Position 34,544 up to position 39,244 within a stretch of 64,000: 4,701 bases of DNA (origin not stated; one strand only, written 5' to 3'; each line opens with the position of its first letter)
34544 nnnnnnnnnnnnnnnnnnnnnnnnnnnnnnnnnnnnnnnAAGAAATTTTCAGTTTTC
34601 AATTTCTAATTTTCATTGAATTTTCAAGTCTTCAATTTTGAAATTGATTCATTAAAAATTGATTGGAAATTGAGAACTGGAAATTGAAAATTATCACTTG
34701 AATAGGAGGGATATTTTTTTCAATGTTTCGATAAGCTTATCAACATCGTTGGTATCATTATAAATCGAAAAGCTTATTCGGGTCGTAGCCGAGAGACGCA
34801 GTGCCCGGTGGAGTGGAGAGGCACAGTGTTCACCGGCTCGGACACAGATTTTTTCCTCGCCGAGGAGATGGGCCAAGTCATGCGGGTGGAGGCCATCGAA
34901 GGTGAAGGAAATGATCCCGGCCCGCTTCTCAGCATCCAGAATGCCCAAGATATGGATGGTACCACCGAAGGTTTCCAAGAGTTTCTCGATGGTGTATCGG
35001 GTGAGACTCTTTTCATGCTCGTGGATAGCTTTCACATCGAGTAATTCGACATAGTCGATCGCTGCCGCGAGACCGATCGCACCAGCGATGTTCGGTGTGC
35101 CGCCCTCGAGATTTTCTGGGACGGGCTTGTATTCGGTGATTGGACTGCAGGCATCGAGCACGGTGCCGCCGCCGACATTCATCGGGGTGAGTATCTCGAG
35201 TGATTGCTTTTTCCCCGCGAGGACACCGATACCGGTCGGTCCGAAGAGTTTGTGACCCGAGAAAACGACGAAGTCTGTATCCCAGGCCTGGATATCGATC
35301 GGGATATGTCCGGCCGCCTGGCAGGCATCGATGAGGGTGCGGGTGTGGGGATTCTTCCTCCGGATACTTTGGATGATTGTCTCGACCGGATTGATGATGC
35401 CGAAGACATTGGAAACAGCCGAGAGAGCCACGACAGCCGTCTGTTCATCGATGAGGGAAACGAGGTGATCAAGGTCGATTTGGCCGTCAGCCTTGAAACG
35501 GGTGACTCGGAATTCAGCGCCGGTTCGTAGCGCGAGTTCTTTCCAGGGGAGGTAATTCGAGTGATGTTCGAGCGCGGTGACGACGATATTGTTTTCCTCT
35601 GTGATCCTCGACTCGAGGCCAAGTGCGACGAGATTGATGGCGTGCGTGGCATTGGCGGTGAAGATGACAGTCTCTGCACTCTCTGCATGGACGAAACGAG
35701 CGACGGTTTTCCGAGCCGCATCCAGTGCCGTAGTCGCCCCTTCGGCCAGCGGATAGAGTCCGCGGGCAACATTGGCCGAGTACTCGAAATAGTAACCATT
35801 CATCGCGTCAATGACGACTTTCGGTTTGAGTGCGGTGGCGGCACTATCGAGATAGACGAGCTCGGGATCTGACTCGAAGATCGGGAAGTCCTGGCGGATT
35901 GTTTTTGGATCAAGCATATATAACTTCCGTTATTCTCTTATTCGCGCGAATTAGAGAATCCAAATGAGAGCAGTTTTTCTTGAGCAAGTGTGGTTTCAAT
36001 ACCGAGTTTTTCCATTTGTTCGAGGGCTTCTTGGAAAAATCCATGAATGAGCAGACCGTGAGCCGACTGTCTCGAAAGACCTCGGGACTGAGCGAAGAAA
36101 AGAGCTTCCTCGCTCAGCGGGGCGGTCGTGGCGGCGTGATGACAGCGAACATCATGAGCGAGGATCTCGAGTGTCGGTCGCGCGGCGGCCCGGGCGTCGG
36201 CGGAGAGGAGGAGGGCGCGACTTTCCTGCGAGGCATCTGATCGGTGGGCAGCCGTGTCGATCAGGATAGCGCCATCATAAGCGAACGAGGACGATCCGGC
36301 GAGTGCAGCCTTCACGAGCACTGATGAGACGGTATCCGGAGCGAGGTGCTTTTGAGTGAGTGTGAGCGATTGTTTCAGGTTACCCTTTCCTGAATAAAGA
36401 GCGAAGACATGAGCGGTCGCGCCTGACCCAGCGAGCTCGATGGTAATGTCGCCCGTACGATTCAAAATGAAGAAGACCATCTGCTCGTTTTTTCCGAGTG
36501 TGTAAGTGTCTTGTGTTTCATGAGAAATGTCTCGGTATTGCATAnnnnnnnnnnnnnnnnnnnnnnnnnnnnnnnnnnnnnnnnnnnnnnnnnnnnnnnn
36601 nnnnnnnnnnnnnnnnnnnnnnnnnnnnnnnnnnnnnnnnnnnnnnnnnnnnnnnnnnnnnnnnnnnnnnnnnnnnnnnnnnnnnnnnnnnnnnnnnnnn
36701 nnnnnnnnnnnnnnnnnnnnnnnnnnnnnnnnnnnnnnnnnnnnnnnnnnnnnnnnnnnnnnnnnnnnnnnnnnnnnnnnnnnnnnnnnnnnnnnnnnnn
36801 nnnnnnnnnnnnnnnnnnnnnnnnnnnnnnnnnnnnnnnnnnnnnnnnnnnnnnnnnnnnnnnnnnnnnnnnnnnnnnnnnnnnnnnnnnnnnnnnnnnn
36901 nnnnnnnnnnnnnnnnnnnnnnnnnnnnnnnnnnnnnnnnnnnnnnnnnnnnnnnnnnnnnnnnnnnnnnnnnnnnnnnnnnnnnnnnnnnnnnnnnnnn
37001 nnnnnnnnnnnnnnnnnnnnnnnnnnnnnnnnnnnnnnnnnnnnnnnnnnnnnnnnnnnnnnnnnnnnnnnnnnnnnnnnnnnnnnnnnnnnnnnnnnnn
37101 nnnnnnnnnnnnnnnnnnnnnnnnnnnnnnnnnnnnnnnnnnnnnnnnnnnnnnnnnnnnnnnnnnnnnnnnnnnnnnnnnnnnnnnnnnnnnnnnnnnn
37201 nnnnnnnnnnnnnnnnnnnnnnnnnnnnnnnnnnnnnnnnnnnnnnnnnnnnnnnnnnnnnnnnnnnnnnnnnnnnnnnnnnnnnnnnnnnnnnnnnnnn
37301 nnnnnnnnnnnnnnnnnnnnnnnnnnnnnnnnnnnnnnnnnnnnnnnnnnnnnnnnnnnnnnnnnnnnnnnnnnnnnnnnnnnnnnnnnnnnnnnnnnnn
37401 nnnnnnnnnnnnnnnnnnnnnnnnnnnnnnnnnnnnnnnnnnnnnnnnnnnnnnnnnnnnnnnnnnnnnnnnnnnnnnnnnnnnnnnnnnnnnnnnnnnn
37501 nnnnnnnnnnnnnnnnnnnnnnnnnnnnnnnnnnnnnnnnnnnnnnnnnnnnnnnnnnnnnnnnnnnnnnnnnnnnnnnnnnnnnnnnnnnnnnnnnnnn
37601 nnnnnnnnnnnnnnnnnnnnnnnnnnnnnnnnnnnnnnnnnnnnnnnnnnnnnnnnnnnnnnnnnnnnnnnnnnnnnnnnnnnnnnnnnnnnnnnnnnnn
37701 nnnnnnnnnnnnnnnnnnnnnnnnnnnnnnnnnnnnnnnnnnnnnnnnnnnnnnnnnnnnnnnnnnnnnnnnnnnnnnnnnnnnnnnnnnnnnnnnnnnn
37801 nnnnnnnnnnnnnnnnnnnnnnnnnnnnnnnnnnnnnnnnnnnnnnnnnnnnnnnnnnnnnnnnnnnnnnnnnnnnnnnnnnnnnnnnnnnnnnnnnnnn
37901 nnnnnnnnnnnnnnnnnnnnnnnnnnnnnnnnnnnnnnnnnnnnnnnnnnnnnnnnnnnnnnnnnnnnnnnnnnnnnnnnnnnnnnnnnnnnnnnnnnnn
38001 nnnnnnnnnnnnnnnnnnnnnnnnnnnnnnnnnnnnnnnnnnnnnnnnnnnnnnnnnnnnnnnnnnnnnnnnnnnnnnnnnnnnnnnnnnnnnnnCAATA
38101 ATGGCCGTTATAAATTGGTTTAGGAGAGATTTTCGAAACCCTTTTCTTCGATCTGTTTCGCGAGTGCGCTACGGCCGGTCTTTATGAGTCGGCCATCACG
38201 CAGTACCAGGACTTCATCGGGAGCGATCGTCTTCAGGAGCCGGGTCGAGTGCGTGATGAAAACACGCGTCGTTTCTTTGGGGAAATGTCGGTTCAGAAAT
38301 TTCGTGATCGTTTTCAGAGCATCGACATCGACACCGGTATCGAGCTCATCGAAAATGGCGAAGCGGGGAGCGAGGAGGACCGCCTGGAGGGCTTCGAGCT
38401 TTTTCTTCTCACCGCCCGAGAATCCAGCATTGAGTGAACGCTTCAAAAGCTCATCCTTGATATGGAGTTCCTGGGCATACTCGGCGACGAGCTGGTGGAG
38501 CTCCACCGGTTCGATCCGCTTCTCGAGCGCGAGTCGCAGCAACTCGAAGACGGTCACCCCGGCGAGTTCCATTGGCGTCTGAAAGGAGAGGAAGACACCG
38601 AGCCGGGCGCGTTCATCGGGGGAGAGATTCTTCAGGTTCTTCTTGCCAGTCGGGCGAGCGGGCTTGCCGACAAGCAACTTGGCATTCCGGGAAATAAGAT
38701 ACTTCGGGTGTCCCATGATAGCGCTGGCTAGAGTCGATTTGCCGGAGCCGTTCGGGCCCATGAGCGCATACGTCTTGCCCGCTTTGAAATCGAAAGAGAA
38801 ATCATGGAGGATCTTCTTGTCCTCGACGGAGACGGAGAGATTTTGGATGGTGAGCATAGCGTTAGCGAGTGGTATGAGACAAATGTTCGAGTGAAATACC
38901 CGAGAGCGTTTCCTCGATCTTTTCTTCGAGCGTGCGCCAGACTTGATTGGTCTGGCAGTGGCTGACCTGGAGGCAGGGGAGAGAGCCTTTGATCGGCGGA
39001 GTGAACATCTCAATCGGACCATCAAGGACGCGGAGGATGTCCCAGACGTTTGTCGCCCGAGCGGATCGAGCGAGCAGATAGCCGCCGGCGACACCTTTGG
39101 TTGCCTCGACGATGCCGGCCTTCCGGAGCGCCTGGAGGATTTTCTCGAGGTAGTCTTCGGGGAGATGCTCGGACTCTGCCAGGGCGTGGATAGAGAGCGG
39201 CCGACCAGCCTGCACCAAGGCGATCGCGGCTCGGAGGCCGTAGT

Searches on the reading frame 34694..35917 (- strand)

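Call 56: search_protein_families(library=pfam, proteins=[window:34694-35917:-], max_evalue=0.001)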
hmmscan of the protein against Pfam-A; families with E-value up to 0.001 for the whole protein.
window:34694-35917:- (407 aa): 1 family
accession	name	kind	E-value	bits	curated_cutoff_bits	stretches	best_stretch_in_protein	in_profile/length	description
PF00266.25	Aminotran_5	-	2.1e-126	422.3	21.5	1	21-395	1-371/371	Aminotransferase class-V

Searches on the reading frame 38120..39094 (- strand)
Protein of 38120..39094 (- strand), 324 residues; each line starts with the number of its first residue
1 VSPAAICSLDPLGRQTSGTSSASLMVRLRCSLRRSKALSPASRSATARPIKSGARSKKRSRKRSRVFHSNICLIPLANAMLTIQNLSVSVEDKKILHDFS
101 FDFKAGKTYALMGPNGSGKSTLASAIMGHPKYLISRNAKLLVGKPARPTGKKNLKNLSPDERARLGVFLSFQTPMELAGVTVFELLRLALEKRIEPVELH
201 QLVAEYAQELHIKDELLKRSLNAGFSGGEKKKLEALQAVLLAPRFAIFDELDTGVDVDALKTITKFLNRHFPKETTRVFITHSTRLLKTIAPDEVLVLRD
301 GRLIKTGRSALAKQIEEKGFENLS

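Call 90: search_protein_families(library=pfam, proteins=[window:38120-39094:-], max_evalue=0.00001)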
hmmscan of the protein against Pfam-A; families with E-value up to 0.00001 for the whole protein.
window:38120-39094:- (324 aa): 3 families
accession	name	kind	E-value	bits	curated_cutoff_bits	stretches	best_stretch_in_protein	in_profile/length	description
PF00005.33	ABC_tran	-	3.1e-17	63.9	25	1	96-250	1-134/137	ABC transporter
PF13304.12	AAA_21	-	1.9e-07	31.9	27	0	224-287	237-303/304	AAA domain, putative AbiEii toxin, Type IV TA system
PF02463.25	SMC_N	-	1.1e-06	28.7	40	0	102-288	21-203/220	RecF/RecN/SMC N terminal domain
